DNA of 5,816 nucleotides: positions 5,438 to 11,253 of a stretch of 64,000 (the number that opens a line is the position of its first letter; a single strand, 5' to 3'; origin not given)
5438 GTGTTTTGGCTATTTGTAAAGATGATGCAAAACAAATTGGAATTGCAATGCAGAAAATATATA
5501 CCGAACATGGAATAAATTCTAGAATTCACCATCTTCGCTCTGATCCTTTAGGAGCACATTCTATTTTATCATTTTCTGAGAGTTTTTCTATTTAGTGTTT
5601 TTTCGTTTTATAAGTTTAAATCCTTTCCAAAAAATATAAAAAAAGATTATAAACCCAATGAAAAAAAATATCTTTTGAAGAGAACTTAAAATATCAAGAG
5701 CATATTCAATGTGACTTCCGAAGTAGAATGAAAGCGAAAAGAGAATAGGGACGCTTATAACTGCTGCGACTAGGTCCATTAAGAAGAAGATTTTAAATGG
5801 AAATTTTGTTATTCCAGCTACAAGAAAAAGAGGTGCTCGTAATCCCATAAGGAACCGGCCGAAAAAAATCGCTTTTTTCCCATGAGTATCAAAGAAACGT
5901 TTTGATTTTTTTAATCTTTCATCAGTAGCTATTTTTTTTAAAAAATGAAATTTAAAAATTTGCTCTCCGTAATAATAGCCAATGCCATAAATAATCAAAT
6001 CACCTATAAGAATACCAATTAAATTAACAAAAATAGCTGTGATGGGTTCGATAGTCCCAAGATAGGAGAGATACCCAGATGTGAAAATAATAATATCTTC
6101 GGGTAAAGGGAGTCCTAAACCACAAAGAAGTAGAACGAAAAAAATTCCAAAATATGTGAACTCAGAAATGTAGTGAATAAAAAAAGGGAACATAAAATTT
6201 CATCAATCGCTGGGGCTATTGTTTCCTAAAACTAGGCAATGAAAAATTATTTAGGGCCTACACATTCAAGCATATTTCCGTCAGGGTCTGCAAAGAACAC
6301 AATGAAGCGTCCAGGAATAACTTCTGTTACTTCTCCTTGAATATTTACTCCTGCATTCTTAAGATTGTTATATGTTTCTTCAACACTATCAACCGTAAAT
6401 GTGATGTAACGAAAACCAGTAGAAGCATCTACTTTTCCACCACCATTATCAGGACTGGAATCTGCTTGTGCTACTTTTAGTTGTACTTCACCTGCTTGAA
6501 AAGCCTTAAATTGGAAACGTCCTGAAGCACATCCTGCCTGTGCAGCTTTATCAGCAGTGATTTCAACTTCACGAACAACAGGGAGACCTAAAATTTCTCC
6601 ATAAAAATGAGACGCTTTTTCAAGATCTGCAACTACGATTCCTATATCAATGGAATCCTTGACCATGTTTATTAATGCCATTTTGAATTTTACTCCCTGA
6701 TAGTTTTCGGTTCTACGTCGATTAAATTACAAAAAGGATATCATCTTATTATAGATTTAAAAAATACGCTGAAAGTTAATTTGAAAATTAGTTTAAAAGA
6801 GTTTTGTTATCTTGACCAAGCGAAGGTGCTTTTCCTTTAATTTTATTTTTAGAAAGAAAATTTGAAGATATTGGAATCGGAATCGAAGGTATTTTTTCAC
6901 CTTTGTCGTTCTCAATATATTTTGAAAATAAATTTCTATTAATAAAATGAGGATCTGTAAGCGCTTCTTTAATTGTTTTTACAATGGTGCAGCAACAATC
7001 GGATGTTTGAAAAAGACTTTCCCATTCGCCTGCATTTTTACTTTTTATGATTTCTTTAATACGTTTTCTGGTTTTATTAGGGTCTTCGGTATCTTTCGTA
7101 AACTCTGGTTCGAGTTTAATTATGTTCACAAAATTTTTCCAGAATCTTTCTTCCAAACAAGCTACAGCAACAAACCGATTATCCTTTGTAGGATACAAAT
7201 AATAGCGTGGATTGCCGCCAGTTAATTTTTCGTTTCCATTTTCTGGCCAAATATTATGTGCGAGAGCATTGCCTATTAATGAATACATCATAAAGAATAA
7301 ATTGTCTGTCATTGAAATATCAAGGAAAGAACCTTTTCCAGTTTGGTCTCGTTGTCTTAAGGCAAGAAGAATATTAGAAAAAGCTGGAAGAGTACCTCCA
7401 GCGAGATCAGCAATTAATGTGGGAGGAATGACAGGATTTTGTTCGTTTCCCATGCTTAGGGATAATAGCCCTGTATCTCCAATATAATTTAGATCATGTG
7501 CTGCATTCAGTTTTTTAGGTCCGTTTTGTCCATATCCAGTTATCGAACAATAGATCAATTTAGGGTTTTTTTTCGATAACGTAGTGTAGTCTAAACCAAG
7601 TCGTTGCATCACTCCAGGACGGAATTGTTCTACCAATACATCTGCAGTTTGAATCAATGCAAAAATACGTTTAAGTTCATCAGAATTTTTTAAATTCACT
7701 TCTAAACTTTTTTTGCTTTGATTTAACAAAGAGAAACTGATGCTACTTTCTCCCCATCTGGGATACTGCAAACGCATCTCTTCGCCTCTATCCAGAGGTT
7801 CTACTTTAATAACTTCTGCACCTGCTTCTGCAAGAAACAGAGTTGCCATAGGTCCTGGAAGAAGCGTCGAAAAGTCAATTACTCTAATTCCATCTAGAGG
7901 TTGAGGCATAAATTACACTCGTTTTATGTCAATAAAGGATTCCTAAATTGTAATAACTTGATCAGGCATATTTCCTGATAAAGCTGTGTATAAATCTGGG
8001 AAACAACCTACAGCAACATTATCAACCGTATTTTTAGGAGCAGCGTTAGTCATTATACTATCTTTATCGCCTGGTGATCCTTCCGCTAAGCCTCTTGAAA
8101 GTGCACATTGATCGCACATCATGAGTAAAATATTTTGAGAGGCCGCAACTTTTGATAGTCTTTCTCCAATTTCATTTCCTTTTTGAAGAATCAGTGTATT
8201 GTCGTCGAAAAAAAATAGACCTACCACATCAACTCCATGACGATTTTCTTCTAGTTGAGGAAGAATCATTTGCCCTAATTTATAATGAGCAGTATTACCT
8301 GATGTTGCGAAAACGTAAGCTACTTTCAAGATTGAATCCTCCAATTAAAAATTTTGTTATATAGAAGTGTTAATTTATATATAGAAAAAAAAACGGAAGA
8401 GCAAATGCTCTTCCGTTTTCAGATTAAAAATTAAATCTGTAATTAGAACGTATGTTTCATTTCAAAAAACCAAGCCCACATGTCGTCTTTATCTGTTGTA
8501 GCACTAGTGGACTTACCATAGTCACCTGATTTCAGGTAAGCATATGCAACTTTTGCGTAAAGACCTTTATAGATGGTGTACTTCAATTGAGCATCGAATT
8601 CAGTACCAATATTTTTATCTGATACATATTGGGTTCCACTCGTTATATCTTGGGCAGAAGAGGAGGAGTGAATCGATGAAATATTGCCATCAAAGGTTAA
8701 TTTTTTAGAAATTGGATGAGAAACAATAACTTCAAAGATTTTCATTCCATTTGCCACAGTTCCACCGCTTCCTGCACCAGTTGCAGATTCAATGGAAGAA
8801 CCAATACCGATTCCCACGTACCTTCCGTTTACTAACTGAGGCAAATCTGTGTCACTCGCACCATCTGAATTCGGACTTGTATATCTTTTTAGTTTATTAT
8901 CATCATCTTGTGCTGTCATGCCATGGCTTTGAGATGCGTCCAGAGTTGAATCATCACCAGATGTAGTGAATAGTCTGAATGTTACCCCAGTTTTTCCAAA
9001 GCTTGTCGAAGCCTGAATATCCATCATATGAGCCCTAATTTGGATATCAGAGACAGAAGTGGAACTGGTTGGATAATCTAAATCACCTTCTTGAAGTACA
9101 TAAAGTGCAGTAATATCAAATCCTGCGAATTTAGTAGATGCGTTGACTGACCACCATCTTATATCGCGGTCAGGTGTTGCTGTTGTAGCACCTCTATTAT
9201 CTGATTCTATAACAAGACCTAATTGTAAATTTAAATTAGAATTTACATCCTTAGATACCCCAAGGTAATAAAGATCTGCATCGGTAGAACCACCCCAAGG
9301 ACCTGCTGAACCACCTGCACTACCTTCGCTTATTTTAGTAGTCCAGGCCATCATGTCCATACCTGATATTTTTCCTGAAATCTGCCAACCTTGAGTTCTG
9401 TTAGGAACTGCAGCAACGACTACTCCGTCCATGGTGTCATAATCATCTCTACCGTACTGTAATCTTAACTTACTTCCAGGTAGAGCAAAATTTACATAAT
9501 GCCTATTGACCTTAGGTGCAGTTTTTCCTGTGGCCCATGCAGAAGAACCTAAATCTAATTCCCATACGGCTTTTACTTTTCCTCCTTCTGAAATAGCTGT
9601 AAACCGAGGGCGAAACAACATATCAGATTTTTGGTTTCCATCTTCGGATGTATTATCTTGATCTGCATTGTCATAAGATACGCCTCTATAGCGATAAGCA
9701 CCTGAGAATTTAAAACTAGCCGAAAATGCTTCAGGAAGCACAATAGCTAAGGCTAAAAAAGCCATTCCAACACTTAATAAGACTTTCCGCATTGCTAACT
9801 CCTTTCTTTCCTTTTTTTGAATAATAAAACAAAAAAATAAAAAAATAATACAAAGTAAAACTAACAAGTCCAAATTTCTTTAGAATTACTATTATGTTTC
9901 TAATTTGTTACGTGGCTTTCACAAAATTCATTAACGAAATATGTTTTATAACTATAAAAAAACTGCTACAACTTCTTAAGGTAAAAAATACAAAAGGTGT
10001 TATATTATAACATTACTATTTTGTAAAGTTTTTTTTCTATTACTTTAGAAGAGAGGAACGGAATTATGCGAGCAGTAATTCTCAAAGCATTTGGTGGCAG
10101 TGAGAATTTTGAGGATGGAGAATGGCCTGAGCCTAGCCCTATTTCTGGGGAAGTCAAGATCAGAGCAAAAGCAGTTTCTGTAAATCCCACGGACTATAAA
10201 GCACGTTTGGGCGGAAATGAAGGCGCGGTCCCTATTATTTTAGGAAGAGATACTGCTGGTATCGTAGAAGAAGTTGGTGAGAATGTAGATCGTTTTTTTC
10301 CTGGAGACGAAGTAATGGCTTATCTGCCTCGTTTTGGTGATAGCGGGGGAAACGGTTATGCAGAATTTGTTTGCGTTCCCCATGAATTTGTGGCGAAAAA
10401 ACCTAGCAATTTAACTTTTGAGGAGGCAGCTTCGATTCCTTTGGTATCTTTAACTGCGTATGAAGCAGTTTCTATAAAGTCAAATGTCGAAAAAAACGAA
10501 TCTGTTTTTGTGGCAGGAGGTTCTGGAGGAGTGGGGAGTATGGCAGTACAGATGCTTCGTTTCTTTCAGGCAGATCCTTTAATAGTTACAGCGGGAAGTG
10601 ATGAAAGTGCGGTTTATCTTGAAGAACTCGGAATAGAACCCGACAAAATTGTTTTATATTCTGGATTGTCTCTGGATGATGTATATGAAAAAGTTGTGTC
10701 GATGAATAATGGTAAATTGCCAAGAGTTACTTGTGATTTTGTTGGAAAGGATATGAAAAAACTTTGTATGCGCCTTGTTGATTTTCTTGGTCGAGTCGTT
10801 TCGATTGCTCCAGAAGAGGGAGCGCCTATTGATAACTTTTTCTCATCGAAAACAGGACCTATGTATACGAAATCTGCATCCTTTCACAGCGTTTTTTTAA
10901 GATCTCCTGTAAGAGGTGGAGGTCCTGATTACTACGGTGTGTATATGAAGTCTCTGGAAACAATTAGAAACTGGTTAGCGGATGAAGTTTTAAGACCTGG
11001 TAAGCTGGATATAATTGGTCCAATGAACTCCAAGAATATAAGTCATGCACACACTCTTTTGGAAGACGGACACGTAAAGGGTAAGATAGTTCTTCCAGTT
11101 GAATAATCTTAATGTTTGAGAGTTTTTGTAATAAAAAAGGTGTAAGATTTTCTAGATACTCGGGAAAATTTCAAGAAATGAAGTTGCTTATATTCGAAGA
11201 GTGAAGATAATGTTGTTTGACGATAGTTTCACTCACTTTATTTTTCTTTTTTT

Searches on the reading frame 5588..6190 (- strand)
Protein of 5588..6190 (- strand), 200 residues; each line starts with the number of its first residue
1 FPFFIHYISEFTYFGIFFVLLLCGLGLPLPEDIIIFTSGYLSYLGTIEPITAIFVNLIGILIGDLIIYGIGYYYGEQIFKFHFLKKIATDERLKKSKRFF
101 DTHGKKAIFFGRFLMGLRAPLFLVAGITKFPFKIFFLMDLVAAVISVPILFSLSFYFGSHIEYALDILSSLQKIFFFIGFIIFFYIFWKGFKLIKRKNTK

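Call 33: search_protein_families(library=pfam, proteins=[window:5588-6190:-])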
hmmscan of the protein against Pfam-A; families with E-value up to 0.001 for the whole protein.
window:5588-6190:- (200 aa): 1 family
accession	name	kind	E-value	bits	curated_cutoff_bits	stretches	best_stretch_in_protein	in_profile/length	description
PF09335.16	VTT_dom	-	1.6e-17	64.5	33.9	1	29-151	1-118/123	VTT domain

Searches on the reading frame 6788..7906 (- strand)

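Call 33: search_protein_families(library=pfam, proteins=[window:6788-7906:-])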
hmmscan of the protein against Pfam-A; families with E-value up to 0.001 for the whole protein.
window:6788-7906:- (372 aa): 1 family
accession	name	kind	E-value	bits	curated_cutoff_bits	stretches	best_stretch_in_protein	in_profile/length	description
PF02515.22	CoA_transf_3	-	2.3e-92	310.4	23.3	1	4-367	1-366/366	CoA-transferase family III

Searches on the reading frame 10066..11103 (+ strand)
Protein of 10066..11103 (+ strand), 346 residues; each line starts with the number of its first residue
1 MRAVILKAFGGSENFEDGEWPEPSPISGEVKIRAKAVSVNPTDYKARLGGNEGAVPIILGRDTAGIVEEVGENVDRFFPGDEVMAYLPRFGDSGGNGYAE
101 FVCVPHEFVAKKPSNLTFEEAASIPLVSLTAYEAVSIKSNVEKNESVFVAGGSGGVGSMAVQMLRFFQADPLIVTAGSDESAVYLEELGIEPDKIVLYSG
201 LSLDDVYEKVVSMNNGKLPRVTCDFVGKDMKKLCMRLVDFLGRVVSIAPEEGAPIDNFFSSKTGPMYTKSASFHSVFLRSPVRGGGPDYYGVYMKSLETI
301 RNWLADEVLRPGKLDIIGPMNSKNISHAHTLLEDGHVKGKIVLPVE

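Call 3: search_protein_families(library=pfam, proteins=[window:10066-11103:+])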
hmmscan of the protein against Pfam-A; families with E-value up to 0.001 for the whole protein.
window:10066-11103:+ (346 aa): 3 families
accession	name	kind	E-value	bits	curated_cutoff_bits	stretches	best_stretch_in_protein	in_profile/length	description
PF08240.17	ADH_N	-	2.2e-16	60.5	23.5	1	28-113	3-103/104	Alcohol dehydrogenase GroES-like domain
PF00107.32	ADH_zinc_N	-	1.4e-09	38.5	31.8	1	155-259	1-97/129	Zinc-binding dehydrogenase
PF13602.12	ADH_zinc_N_2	-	2.8e-05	25.5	27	1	223-343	28-134/134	Zinc-binding dehydrogenase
